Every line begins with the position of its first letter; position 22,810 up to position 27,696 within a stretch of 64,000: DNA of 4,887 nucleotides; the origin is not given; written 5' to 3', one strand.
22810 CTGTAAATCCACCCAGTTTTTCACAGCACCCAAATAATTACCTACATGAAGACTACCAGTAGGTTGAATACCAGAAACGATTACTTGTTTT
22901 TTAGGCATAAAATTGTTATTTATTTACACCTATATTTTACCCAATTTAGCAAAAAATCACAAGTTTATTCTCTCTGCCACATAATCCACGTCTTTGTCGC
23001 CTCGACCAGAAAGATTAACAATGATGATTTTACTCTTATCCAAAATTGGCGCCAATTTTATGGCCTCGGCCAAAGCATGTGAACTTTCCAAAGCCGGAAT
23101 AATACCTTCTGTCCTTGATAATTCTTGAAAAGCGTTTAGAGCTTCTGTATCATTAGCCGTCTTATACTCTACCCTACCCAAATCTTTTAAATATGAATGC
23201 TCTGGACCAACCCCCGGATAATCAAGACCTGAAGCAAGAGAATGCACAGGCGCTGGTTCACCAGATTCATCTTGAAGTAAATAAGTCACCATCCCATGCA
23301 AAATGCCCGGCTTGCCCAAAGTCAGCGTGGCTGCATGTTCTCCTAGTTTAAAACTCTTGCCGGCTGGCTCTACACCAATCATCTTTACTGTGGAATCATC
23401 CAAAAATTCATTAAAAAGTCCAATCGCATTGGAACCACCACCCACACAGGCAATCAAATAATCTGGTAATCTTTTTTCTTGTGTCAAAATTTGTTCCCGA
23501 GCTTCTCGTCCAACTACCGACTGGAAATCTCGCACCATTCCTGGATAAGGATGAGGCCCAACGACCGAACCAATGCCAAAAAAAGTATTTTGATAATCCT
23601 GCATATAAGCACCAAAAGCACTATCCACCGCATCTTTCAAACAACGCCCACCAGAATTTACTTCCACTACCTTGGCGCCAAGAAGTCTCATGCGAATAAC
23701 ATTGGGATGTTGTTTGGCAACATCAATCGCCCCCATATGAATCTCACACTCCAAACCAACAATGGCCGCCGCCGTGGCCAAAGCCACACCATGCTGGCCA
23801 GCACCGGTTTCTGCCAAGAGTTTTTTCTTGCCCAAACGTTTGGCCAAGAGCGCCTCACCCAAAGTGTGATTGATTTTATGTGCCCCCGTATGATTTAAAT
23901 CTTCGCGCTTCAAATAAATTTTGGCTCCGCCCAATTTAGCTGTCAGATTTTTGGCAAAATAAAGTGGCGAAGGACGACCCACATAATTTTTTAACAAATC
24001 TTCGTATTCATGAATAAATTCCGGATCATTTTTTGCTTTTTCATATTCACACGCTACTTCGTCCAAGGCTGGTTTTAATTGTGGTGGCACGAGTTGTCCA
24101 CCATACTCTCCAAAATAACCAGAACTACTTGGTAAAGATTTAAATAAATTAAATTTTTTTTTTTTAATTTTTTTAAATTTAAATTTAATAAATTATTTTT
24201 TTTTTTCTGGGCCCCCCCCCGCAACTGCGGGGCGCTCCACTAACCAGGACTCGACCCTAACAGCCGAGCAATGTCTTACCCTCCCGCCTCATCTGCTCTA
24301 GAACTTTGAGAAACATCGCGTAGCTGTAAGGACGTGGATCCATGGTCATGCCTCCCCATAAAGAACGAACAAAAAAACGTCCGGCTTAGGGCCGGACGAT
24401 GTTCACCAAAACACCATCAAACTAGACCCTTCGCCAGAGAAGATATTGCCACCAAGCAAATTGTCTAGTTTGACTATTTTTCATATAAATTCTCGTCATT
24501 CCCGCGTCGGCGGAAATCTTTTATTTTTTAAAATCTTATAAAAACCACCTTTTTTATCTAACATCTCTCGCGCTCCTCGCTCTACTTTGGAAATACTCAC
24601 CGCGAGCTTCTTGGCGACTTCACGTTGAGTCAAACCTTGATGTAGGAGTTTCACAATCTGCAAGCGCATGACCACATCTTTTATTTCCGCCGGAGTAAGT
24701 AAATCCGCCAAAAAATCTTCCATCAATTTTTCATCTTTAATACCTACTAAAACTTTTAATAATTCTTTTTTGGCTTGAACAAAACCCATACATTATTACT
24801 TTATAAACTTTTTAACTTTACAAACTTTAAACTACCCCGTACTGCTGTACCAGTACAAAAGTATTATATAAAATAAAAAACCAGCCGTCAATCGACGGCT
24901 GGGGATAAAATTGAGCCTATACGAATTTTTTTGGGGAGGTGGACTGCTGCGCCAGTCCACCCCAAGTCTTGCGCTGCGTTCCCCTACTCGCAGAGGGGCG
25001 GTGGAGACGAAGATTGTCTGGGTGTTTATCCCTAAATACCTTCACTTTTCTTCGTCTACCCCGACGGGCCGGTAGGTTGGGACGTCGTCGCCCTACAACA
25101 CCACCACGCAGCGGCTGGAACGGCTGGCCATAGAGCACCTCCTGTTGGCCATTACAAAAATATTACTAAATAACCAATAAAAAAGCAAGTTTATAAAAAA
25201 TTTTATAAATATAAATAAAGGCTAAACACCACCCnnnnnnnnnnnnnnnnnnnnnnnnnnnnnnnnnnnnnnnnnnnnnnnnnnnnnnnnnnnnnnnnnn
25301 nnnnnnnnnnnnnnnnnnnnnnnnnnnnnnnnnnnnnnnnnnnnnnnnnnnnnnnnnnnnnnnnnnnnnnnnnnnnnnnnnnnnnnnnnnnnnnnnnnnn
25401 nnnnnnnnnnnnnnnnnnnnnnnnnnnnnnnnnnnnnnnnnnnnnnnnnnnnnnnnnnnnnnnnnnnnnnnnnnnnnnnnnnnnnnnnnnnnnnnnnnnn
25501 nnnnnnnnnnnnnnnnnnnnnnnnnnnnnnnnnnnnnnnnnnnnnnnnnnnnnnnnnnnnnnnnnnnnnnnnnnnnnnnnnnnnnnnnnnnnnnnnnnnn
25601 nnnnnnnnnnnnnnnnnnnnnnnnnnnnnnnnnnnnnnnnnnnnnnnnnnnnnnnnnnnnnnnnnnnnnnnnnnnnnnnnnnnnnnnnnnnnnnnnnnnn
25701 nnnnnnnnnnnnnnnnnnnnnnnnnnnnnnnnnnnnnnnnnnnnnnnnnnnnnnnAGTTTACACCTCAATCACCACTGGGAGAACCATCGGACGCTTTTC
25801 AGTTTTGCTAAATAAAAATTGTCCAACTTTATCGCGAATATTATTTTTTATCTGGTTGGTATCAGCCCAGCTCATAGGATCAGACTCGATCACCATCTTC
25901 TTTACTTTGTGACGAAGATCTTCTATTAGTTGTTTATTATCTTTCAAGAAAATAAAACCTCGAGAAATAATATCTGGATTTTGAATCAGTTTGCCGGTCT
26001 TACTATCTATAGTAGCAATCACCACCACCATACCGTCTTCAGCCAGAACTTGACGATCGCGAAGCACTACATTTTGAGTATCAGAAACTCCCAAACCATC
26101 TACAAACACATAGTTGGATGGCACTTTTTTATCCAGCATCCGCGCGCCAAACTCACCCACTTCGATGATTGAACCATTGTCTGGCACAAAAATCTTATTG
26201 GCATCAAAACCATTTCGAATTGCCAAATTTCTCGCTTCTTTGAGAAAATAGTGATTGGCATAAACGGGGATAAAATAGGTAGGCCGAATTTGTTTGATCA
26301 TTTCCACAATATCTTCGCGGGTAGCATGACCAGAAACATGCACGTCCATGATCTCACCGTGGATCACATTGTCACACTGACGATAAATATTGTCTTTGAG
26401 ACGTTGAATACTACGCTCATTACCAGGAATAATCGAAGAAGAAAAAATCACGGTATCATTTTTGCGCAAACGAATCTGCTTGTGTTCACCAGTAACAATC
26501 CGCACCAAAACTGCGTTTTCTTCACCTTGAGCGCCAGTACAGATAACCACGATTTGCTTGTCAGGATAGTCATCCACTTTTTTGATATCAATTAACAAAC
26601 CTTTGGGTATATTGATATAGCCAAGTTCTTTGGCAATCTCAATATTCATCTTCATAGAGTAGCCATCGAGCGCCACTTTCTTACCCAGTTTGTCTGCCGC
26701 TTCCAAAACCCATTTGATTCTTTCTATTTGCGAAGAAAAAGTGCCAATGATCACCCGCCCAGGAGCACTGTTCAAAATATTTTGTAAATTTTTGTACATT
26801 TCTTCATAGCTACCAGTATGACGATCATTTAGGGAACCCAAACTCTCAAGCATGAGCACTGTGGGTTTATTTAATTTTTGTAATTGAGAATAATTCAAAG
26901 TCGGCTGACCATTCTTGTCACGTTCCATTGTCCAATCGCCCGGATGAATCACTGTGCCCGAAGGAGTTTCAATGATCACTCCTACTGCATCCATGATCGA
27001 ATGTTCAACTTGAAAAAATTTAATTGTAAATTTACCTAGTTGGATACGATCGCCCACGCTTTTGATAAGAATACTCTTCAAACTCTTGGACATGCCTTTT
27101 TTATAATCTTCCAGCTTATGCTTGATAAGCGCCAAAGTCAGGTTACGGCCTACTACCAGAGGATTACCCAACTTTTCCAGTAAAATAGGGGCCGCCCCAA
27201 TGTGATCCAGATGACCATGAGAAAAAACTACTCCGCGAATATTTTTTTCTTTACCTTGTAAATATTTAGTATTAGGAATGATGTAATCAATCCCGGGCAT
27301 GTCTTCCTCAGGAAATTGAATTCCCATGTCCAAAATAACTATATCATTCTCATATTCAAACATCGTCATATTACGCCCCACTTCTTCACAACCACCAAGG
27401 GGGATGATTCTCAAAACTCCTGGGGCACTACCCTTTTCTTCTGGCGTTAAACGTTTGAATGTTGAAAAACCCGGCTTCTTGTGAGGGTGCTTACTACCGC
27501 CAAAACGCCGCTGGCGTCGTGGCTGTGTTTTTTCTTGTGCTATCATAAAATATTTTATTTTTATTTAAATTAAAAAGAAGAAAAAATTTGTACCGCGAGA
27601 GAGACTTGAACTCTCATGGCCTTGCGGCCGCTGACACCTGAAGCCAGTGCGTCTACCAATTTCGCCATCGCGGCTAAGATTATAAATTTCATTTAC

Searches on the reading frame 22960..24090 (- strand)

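Call 68: search_protein_families(library=pfam, proteins=[window:22960-24090:-], max_evalue=0.001)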
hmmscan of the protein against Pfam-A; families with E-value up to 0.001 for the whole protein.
window:22960-24090:- (377 aa): 1 family
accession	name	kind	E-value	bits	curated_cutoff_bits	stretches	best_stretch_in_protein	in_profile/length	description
PF00291.31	PALP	-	1.5e-39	136.6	35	1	38-362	5-295/295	Pyridoxal-phosphate dependent enzyme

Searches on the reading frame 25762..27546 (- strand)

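Call 65: search_protein_families(library=pfam, proteins=[window:25762-27546:-], max_evalue=0.001)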
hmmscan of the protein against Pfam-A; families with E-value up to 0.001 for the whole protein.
window:25762-27546:- (595 aa): 5 families
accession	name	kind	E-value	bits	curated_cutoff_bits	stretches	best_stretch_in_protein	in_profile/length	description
PF22505.1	RNase_J_b_CASP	-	5.1e-45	152.8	27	1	263-386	2-125/126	Ribonuclease J, beta-CASP domain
PF17770.6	RNase_J_C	-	1.2e-31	110.2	23.8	1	494-595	1-102/102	Ribonuclease J C-terminal domain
PF00753.33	Lactamase_B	-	6.8e-11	42.9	22.7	1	57-268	5-195/196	Metallo-beta-lactamase superfamily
PF12706.13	Lactamase_B_2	-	4.5e-07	30.1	27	1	100-206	27-144/200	Beta-lactamase superfamily domain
PF07521.17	RMMBL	-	1.4e-06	28.6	21.6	1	397-442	6-52/63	Zn-dependent metallo-hydrolase RNA specificity domain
